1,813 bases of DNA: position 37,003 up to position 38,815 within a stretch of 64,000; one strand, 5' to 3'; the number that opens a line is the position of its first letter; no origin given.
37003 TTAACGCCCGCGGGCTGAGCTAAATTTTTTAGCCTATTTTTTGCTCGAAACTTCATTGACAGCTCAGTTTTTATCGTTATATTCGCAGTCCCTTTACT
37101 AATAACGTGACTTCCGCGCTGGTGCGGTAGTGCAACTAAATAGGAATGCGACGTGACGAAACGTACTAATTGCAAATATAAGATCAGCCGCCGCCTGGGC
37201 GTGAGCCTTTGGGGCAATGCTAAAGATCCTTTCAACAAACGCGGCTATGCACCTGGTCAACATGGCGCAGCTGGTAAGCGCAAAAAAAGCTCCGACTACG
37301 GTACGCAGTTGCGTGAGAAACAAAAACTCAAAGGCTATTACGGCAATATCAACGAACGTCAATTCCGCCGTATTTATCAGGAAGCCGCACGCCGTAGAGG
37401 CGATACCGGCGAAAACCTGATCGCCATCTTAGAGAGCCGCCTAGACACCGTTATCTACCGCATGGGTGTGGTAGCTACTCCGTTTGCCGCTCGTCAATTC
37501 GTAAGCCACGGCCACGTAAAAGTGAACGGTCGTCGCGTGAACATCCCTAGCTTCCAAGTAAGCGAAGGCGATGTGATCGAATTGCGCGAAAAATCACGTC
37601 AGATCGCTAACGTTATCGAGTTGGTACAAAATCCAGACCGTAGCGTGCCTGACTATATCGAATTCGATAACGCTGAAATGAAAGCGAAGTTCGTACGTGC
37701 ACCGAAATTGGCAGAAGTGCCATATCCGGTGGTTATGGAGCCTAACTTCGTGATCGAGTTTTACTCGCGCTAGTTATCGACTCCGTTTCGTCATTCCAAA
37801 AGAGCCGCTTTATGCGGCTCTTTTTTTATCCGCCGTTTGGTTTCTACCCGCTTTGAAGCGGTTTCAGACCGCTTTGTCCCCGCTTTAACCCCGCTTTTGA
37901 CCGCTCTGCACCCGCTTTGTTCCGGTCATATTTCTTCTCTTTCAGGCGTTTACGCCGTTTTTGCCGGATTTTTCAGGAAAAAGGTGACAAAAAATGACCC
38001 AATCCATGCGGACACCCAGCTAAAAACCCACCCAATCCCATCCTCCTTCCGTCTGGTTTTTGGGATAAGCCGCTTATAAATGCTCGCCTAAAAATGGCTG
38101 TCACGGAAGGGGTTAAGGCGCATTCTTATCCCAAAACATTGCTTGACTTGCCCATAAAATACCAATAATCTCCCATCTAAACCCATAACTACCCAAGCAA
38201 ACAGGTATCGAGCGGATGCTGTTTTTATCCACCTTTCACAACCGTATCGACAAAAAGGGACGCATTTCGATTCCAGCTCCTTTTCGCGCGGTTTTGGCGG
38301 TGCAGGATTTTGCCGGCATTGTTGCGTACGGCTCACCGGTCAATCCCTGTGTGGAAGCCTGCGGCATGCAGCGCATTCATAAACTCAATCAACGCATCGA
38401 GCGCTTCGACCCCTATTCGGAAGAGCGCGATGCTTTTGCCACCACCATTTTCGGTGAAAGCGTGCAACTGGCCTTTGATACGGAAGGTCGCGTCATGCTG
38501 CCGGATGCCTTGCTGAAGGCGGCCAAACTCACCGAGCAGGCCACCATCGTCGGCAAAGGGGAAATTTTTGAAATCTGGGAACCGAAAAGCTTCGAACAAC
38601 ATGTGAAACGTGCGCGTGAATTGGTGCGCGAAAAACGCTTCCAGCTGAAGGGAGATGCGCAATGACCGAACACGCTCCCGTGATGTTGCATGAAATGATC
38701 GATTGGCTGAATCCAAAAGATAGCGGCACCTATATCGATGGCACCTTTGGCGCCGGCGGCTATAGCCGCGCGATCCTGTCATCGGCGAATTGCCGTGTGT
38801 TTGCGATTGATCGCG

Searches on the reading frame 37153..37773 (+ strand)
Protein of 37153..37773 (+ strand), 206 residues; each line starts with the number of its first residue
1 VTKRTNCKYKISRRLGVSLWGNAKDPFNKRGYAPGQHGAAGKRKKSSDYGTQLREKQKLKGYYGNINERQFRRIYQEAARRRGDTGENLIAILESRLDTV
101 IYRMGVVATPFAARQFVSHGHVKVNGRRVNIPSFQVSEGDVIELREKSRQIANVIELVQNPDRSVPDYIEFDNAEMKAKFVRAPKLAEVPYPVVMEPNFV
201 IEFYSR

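Call 18: find_related_loci(query=window:37153-37773:+, collection=genome_contigs, flank=8000)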
Query window:37153-37773:+ (206 aa) in genome_contigs; peptide patterns used: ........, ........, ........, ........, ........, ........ (x = any residue, [..] = any of these).
600 stretches matched a pattern (row limit reached: there are more); 590 encode a relative of the query (tblastn E <= 1e-3); the best 80 are kept; 80 distinct loci.
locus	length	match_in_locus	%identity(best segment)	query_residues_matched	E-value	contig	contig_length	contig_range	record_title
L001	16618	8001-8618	82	1-206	5e-118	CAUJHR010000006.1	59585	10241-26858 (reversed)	MAG: Pseudomonadota bacterium isolate KLAP47 genome assembly, contig: KLAP47_234538, whole genome shotgun sequence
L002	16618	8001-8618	80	1-206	1e-116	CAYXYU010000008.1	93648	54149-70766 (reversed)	MAG TPA_asm: uncultured Rickettsiales bacterium isolate binchicken_co350_18 genome assembly, contig: NODE_340_length_936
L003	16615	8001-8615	81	1-206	1e-116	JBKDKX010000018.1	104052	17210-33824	MAG: Alphaproteobacteria bacterium isolate samp_2119_metabat2_316 samp_2119_1030800, whole genome shotgun sequence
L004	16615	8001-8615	79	1-206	9e-115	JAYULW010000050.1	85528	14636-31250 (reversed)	MAG: Alphaproteobacteria bacterium isolate GFS_9416 GFS_9416_49, whole genome shotgun sequence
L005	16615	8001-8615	81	1-206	3e-114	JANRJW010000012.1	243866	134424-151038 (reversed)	MAG: Alphaproteobacteria bacterium isolate bins.290 k141_2783392, whole genome shotgun sequence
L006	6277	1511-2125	74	1-206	3e-102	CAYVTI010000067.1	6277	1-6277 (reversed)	MAG TPA_asm: uncultured Rickettsiales bacterium isolate SRP272529_co2_239 genome assembly, contig: NODE_23973_length_627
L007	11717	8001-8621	71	1-206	5e-98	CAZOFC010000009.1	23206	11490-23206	MAG TPA_asm: uncultured Azospirillum sp. isolate SRP287051_co1_187 genome assembly, contig: NODE_3239_length_23206_cov_7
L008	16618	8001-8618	70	1-206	8e-98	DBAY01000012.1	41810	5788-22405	MAG TPA_asm: Alphaproteobacteria bacterium UBA998 UBA998_contig_1276, whole genome shotgun sequence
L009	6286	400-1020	70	1-206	2e-97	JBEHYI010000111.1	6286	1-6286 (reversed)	MAG: Pseudomonadota bacterium isolate ESF1.bin.40 NODE_15278_length_6286_cov_3.472604, whole genome shotgun sequence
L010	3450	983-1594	68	1-206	2e-97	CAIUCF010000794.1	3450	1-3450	MAG: uncultured Rhodospirillales bacterium isolate MJ-time_bin-3365 genome assembly, contig: bin-3365:794/938, whole gen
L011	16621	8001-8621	70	1-206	6e-96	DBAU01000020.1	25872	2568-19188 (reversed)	MAG TPA_asm: Alphaproteobacteria bacterium UBA1002 UBA1002_contig_737, whole genome shotgun sequence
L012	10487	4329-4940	68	1-206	3e-95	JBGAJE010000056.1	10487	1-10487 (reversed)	MAG: Rickettsiales bacterium isolate MAG_MBR_H125.1 MBRH125-1_opera_contig_10596, whole genome shotgun sequence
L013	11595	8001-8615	67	1-206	9e-94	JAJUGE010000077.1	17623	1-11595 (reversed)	MAG: Alphaproteobacteria bacterium isolate bin29 k141_120500_length_17623_cov_26.6868, whole genome shotgun sequence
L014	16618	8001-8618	66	1-206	3e-93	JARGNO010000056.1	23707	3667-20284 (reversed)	MAG: Minwuia sp. isolate bin_bo_oilr1.009 NODE_1238_length_23707_cov_6.243235, whole genome shotgun sequence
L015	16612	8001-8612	66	1-206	6e-93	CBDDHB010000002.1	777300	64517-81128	MAG: Rhodospirillaceae bacterium isolate 5aa98761-87a2-44a1-93fc-02db6ad5c151 genome assembly, contig: contig_2, whole g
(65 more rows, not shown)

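Call 83: search_protein_families(library=pfam, proteins=[window:37153-37773:+], max_evalue=0.00001)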
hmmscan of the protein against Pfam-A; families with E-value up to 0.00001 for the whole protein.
window:37153-37773:+ (206 aa): 2 families
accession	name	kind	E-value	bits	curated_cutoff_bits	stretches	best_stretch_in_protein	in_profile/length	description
PF00163.24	Ribosomal_S4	-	3.7e-27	95.3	23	1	5-94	3-95/95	Ribosomal protein S4/S9 N-terminal domain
PF01479.30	S4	-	1.2e-18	67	22.8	1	96-142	2-48/48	S4 domain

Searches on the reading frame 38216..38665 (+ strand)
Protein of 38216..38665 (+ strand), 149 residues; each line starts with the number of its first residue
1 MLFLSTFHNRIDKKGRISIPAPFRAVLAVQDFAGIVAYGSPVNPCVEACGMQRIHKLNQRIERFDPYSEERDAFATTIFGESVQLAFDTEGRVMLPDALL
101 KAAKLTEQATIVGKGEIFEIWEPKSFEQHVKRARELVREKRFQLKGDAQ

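Call 83: search_protein_families(library=pfam, proteins=[window:38216-38665:+], max_evalue=0.00001)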
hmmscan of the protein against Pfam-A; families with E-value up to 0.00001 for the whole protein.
window:38216-38665:+ (149 aa): 1 family
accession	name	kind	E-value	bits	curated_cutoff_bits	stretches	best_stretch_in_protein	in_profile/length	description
PF02381.23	MraZ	-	1.5e-20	73.4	23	1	78-136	1-59/72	MraZ protein, putative antitoxin-like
